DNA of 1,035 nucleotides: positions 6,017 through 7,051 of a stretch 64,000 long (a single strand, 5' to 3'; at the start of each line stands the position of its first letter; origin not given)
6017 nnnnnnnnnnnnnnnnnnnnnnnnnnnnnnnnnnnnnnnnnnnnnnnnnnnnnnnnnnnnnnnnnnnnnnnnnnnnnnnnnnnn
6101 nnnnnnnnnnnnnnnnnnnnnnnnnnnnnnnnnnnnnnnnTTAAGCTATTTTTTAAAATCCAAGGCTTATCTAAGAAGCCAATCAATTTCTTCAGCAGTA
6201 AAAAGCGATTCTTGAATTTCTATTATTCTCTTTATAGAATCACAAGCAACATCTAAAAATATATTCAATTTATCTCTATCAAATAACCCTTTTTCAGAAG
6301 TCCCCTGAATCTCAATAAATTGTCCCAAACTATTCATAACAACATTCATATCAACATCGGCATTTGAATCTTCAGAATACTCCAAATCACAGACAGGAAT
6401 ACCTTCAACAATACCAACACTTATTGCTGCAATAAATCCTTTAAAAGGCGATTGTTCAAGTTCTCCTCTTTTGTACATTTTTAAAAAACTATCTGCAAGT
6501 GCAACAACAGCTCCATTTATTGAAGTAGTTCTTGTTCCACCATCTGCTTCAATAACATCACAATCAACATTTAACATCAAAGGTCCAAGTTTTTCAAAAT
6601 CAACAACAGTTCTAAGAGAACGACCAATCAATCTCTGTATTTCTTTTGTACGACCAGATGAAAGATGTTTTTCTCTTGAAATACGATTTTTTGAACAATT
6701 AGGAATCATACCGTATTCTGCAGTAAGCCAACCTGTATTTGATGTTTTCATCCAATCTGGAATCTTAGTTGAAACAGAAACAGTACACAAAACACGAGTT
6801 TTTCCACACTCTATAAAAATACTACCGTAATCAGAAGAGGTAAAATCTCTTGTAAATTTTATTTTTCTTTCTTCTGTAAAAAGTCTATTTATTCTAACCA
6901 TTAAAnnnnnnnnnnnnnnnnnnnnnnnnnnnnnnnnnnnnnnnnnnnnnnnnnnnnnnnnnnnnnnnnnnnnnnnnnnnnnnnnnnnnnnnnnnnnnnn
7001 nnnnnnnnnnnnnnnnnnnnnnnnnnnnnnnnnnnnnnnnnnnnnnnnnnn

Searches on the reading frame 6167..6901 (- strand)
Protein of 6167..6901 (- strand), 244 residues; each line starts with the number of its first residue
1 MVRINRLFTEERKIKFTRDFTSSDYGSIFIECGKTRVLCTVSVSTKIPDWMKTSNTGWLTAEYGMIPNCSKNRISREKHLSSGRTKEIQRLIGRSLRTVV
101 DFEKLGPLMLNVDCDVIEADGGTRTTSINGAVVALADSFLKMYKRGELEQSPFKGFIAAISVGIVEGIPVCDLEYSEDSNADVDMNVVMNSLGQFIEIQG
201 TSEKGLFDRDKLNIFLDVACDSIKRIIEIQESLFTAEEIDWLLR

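Call 3: search_protein_families(library=pfam, proteins=[window:6167-6901:-], max_evalue=0.01)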
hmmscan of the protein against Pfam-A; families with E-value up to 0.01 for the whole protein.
window:6167-6901:- (244 aa): 2 families
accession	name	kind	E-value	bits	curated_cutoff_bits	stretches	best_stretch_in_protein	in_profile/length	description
PF01138.27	RNase_PH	-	6.4e-26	91.7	25.5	1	10-138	1-127/130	3' exoribonuclease family, domain 1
PF03725.20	RNase_PH_C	-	3.3e-11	43.4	20.8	1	156-221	2-66/67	3' exoribonuclease family, domain 2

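Call 4: search_protein_families(library=ncbifam, proteins=[window:6167-6901:-], max_evalue=0.01)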
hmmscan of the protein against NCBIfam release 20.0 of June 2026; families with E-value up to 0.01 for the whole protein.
window:6167-6901:- (244 aa): 5 families
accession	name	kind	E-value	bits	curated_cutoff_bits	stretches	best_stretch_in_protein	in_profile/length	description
TIGR01966.1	RNasePH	equivalog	3.3e-87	291.6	141.5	1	10-233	9-234/236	ribonuclease PH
TIGR02065.1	ECX1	equivalog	4.4e-20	72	318.7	1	6-232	13-224/230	exosome complex exonuclease Rrp41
NF003282.1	PRK04282.1-1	equivalog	1.2e-10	40.9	280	1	5-229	25-262/267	exosome complex protein Rrp42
TIGR03591.1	polynuc_phos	equivalog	1e-07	30.8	525.05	1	6-138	315-449/689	polyribonucleotide nucleotidyltransferase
NF008805.1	PRK11824.1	equivalog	1.9e-07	29.9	471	1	6-142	310-448/683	polyribonucleotide nucleotidyltransferase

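Call 30: search_protein_families(library=padloc, proteins=[window:6167-6901:-], max_evalue=0.01)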
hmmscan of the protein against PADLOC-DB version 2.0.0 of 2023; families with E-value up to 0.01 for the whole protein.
window:6167-6901:- (244 aa): 0 families
